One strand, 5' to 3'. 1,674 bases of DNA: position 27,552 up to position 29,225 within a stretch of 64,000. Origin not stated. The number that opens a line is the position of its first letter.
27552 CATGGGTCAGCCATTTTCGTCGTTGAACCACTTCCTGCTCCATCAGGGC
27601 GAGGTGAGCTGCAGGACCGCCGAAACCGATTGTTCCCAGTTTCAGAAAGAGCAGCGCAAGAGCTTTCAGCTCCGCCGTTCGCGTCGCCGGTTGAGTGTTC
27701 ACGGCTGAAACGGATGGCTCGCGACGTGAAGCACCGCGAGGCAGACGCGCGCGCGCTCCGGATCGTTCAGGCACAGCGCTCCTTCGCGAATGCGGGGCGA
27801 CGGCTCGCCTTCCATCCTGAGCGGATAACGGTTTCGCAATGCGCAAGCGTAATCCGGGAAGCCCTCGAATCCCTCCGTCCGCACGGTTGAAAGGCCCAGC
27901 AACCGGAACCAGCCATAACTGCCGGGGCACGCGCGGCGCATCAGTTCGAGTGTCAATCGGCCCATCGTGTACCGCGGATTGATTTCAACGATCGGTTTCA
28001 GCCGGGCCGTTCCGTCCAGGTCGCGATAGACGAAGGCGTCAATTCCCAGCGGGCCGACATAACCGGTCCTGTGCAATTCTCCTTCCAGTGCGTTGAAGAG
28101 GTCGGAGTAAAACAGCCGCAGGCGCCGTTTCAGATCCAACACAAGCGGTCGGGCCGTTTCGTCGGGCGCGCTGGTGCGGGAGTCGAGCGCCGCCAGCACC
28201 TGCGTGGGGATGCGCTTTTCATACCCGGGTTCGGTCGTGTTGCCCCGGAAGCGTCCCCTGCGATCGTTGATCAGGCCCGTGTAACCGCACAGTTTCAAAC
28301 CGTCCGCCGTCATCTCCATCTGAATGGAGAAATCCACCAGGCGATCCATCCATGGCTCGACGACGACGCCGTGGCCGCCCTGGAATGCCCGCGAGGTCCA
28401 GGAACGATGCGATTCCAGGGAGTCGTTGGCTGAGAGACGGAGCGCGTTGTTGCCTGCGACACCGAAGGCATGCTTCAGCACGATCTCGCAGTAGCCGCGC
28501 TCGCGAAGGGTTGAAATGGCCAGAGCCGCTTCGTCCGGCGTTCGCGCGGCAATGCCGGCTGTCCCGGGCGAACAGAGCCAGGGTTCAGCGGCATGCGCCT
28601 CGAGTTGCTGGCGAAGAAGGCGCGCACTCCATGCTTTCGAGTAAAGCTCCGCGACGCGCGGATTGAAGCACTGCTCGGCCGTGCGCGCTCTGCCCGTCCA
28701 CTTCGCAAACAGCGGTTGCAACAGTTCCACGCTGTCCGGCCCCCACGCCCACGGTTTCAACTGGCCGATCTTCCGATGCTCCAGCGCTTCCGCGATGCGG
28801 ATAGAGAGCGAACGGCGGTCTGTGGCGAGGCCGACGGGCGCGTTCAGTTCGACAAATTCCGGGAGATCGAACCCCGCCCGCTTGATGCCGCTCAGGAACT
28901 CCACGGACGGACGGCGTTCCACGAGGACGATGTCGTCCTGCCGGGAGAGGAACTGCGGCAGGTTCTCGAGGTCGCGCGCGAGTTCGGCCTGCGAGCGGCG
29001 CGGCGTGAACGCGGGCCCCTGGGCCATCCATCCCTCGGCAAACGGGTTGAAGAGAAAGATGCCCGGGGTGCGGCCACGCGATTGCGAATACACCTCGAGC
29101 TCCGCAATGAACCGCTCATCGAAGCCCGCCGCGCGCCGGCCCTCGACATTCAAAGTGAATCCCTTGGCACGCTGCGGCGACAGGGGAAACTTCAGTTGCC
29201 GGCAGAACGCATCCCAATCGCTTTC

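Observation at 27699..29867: DUF455 ferritin-like di-iron domain fused to an ATP-grasp ligase and translationally coupled to chrA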

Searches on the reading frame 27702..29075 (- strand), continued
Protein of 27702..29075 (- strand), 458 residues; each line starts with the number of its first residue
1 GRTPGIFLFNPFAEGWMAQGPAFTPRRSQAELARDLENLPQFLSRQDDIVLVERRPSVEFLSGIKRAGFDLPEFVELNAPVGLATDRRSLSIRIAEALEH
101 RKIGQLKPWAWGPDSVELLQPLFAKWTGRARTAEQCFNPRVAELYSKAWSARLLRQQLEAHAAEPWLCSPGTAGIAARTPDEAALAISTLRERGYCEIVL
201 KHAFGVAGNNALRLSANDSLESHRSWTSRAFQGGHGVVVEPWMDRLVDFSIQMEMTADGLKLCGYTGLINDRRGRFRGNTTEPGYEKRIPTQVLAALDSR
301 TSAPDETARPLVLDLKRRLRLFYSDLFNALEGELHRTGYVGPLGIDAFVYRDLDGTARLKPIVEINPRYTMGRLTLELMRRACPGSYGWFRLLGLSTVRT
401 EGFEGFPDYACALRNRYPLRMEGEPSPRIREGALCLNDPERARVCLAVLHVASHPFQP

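Call 68: find_encoding_contigs(protein=P0286, flank=7000, max_places=1)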
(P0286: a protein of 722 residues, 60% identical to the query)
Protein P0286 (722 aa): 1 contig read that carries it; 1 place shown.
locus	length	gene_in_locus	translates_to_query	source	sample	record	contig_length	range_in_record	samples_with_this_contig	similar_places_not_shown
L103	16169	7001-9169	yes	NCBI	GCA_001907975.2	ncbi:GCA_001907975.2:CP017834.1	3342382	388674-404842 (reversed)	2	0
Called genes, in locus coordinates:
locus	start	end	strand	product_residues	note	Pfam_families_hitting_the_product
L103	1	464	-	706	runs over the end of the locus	PF00771:FHIPEP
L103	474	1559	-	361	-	PF01312:Bac_export_2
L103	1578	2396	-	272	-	PF01311:Bac_export_1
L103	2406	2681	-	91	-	PF01313:Bac_export_3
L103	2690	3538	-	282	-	PF00813:FliP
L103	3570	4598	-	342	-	PF04347:FliO (weak)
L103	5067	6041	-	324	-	PF02154:FliM, PF01052:FliMN_C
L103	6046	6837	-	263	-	PF03748:FliL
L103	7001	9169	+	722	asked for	PF04305:DUF455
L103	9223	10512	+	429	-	PF03631:Virul_fac_BrkB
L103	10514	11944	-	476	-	PF04851:ResIII (weak), PF00270:DEAD, PF14617:CMS1 (faint), PF00271:Helicase_C, PF03880:DbpA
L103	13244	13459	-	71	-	-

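Call 69: find_encoding_contigs(protein=P0309, flank=7000, max_places=1)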
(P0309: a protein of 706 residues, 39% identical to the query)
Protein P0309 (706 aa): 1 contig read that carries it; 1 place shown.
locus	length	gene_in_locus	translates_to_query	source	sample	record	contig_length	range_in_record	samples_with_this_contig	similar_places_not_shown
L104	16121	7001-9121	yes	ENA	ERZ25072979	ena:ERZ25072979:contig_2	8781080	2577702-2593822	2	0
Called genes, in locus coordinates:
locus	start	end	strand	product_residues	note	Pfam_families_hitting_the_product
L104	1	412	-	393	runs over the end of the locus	PF04116:FA_hydroxylase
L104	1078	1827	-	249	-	PF00378:ECH_1, PF16113:ECH_2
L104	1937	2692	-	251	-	PF00378:ECH_1, PF16113:ECH_2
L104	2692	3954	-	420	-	PF01154:HMG_CoA_synt_N, PF08540:HMG_CoA_synt_C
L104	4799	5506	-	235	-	PF01609:DDE_Tnp_1 (weak)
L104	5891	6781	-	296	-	PF13229:Beta_helix (weak), PF05048:NosD (weak), PF13229:Beta_helix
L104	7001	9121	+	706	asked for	PF04305:DUF455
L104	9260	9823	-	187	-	-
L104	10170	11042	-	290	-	PF01634:HisG, PF08029:HisG_C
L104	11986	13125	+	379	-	PF00072:Response_reg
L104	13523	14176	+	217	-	PF02085:Cytochrom_CIII (faint), PF14537:Cytochrom_c3_2 (faint), PF22113:Mtrc-MtrF_II-IV_dom (weak), PF02335:Cytochrom_C552 (weak), PF14522:Cytochrome_C7 (weak)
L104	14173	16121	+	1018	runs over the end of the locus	PF13183:Fer4_8 (faint), PF12838:Fer4_7 (weak), PF13247:Fer4_11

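Call 70: find_encoding_contigs(protein=P0302, flank=7000, max_places=1)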
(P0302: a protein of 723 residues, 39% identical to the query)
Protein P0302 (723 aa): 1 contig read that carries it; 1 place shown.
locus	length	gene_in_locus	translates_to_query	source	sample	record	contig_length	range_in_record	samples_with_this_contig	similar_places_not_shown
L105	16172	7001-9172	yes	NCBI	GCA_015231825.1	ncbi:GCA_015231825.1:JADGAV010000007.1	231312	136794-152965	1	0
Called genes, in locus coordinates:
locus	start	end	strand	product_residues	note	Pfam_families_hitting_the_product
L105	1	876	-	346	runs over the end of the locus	PF01145:Band_7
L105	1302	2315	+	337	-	PF03417:AAT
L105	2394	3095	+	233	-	PF01048:PNP_UDP_1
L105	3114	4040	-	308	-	-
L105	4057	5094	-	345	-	-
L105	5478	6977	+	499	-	PF02789:Peptidase_M17_N, PF00883:Peptidase_M17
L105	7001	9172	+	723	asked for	PF04305:DUF455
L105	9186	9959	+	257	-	PF00561:Abhydrolase_1, PF00975:Thioesterase (weak), PF07819:PGAP1, PF12146:Hydrolase_4, PF12697:Abhydrolase_6, PF03096:Ndr (faint)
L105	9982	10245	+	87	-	-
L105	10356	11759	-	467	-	PF03951:Gln-synt_N, PF00120:Gln-synt_C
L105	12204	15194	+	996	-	PF03710:GlnE, PF08335:GlnD_UR_UTase, PF03710:GlnE, PF08335:GlnD_UR_UTase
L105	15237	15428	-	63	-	PF00313:CSD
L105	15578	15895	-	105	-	PF19617:DUF6122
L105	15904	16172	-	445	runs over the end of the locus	PF12867:DinB_2, PF03781:FGE-sulfatase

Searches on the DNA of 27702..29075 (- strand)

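Call 78: search_rna_families(sources=[L103, L104, L105, L093, L001, L002, L077, L083], threshold=gathering)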
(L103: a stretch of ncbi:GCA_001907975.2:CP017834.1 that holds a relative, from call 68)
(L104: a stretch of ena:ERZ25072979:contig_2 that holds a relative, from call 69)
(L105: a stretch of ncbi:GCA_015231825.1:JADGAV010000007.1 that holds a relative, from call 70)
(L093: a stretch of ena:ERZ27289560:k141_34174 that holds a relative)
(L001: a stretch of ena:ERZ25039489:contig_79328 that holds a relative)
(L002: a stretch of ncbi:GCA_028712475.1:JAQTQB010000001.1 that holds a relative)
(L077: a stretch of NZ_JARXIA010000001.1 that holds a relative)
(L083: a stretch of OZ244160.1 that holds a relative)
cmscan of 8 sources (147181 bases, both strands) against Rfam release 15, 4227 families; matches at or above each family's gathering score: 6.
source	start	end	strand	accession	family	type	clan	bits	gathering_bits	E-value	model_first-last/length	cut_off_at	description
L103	12742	14742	-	RF02541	LSU_rRNA_bacteria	Gene; rRNA;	CL00112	1834.7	50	0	15-2044/2925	no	Bacterial large subunit ribosomal RNA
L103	14956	16169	-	RF00177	SSU_rRNA_bacteria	Gene; rRNA;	CL00111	1270.5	50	0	327-1533/1533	5'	Bacterial small subunit ribosomal RNA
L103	12333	12683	-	RF02541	LSU_rRNA_bacteria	Gene; rRNA;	CL00112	300.1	50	2e-94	2103-2453/2925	no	Bacterial large subunit ribosomal RNA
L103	12351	12683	-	RF02540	LSU_rRNA_archaea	Gene; rRNA;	CL00112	201.5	50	2.5e-59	2180-2522/2987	no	Archaeal large subunit ribosomal RNA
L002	5093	5138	-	RF01687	Acido-Lenti-1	Gene; sRNA;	-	45.6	37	9.5e-07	1-46/46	no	Acido-Lenti-1 RNA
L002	5240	5285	+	RF01687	Acido-Lenti-1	Gene; sRNA;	-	45.1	37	1.3e-06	1-46/46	no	Acido-Lenti-1 RNA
